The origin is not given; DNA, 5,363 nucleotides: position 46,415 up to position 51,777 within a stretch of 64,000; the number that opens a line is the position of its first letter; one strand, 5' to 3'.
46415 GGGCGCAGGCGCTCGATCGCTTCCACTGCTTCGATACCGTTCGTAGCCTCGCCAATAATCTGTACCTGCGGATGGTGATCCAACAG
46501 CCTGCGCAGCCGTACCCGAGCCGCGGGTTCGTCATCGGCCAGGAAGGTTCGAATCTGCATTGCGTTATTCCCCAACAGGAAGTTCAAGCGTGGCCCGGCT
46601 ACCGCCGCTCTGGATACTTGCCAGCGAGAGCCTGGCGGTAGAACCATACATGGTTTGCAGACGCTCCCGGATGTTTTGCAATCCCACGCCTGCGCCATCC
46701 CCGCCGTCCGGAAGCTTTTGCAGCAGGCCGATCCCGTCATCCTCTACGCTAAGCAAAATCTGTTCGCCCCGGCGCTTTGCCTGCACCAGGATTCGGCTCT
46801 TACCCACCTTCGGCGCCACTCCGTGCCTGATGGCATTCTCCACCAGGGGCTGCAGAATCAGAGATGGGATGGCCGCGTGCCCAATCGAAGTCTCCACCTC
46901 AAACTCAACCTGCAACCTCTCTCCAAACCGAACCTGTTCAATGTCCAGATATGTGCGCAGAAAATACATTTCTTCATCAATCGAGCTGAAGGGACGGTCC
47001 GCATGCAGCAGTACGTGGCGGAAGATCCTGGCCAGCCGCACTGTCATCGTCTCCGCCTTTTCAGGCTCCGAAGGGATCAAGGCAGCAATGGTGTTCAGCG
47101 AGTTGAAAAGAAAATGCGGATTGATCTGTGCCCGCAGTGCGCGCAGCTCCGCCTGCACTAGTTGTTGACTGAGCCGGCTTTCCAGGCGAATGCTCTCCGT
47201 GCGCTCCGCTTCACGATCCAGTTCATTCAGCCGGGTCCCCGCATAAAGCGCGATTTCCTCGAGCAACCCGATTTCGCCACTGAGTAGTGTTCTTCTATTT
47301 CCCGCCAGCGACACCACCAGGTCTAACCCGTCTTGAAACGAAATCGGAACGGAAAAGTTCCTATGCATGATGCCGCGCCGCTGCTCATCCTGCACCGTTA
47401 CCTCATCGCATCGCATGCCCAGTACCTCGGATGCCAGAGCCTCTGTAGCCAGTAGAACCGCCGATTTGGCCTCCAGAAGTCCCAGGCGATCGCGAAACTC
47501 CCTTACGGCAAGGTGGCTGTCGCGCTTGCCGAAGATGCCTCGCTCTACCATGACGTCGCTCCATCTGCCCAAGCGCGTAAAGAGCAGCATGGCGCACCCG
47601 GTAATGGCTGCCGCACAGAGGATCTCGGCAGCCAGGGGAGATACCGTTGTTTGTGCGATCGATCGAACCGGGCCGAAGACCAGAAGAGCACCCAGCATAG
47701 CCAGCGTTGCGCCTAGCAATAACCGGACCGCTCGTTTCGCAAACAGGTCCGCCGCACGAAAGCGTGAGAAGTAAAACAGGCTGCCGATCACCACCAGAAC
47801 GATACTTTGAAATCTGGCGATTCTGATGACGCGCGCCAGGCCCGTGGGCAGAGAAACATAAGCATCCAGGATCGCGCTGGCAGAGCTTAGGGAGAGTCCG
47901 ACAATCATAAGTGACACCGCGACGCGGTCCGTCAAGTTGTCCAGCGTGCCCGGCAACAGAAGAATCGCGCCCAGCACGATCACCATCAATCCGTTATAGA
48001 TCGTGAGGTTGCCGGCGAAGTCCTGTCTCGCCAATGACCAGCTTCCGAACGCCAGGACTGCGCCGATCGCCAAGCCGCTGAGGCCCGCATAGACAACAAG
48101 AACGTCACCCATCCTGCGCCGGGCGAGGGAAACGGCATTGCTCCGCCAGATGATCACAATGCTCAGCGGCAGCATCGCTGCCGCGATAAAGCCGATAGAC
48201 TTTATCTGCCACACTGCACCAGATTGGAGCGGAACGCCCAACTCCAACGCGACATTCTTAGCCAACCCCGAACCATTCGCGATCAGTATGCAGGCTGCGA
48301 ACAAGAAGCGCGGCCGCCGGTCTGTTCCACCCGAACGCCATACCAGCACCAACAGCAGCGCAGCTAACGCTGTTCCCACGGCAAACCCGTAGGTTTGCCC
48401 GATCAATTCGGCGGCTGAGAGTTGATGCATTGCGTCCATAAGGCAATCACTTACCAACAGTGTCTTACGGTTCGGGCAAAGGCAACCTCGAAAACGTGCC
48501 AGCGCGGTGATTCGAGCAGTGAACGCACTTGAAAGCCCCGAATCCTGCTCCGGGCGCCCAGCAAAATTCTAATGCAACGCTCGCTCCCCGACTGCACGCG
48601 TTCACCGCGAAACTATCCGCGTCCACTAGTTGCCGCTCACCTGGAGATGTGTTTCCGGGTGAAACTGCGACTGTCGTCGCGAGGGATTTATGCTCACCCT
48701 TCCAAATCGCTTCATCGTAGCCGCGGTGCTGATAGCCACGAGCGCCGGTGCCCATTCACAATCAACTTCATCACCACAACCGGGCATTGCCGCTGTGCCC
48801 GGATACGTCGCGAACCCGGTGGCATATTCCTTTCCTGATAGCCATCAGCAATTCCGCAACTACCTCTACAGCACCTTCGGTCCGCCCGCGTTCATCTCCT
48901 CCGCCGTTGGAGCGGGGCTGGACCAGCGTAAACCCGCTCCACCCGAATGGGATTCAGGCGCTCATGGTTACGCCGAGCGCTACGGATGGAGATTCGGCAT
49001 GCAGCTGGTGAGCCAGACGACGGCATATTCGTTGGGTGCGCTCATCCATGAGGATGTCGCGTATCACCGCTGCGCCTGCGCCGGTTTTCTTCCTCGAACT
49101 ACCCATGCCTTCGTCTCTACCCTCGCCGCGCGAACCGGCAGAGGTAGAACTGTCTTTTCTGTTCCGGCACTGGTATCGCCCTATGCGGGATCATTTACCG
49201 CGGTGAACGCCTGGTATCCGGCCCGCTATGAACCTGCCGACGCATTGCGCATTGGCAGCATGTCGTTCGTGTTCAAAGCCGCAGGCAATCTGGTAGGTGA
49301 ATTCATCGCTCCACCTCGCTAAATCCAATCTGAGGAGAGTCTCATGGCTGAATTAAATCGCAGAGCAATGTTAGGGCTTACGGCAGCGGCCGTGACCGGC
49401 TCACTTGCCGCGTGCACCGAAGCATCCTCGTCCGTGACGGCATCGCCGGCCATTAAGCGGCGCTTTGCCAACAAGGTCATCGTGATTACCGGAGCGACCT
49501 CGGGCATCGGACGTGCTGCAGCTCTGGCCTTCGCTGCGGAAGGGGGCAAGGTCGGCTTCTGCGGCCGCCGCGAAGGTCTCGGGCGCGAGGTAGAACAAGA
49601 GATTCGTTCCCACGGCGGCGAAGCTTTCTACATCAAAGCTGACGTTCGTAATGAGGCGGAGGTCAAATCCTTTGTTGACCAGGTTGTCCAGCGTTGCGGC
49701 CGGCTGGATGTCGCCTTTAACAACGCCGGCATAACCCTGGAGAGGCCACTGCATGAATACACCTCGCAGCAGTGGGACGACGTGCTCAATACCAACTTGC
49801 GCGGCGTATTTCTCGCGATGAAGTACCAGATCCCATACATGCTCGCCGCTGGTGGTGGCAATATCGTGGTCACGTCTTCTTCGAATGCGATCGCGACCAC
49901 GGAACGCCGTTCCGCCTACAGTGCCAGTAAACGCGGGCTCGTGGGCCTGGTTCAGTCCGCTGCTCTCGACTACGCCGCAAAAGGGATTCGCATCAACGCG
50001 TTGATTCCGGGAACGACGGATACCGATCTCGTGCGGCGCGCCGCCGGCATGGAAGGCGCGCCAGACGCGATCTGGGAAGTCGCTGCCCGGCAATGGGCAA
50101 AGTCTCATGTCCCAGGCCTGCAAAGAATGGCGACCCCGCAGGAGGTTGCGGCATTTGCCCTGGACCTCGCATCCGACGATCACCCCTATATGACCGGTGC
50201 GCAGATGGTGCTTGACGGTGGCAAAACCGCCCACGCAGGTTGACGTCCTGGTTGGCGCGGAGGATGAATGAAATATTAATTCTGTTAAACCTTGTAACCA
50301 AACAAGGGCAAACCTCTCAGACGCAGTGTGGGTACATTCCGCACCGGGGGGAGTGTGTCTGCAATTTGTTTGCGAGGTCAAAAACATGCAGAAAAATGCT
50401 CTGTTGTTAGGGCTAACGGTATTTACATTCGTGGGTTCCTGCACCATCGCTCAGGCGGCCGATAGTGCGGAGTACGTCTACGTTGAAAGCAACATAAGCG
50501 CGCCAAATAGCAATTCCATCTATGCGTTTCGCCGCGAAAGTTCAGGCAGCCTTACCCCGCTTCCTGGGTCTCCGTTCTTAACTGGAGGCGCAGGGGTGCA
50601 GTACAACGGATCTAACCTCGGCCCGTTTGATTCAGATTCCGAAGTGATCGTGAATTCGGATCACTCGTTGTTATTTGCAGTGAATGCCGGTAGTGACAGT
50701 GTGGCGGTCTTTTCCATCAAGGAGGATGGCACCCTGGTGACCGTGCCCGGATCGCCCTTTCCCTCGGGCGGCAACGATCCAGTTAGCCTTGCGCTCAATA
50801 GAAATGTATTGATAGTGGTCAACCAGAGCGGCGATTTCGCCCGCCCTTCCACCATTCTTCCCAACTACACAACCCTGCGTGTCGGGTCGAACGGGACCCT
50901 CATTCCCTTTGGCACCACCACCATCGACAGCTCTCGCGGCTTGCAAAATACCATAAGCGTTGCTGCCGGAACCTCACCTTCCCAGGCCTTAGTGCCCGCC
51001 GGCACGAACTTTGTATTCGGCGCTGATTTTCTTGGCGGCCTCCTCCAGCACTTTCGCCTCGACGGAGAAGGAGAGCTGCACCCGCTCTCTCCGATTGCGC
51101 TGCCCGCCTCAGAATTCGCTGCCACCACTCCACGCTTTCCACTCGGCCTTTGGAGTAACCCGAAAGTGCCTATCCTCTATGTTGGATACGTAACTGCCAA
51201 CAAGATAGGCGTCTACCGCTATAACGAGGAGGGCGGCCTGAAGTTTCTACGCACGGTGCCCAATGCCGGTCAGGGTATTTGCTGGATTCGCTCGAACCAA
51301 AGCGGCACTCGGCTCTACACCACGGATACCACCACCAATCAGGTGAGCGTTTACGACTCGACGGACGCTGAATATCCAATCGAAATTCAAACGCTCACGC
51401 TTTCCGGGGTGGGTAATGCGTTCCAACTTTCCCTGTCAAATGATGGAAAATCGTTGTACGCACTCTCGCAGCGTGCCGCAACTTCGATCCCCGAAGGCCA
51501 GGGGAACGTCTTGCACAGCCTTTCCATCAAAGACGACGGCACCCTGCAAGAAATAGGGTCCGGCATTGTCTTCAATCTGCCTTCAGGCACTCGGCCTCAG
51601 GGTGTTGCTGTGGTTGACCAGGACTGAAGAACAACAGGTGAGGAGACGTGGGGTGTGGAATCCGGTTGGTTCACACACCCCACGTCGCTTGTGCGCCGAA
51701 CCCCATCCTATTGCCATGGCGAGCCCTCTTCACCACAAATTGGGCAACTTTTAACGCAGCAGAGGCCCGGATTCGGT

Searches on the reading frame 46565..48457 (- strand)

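Call 77: search_protein_families(library=pfam, proteins=[window:46565-48457:-], max_evalue=0.00001)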
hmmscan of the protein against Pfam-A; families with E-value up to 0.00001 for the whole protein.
window:46565-48457:- (630 aa): 2 families
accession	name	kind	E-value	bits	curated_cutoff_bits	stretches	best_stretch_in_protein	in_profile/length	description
PF06580.19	His_kinase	-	4.6e-26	91.3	25.2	1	436-515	1-81/81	Histidine kinase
PF02518.31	HATPase_c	-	2.7e-10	41.1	26.4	1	533-628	8-109/111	Histidine kinase-, DNA gyrase B-, and HSP90-like ATPase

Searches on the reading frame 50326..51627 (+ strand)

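Call 77: search_protein_families(library=pfam, proteins=[window:50326-51627:+], max_evalue=0.00001)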
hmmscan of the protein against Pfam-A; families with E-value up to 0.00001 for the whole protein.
window:50326-51627:+ (433 aa): 1 family
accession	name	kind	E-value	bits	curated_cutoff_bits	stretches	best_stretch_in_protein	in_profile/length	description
PF10282.15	Lactonase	-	5e-12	46.1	21.7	0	103-170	245-313/344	Lactonase, 7-bladed beta-propeller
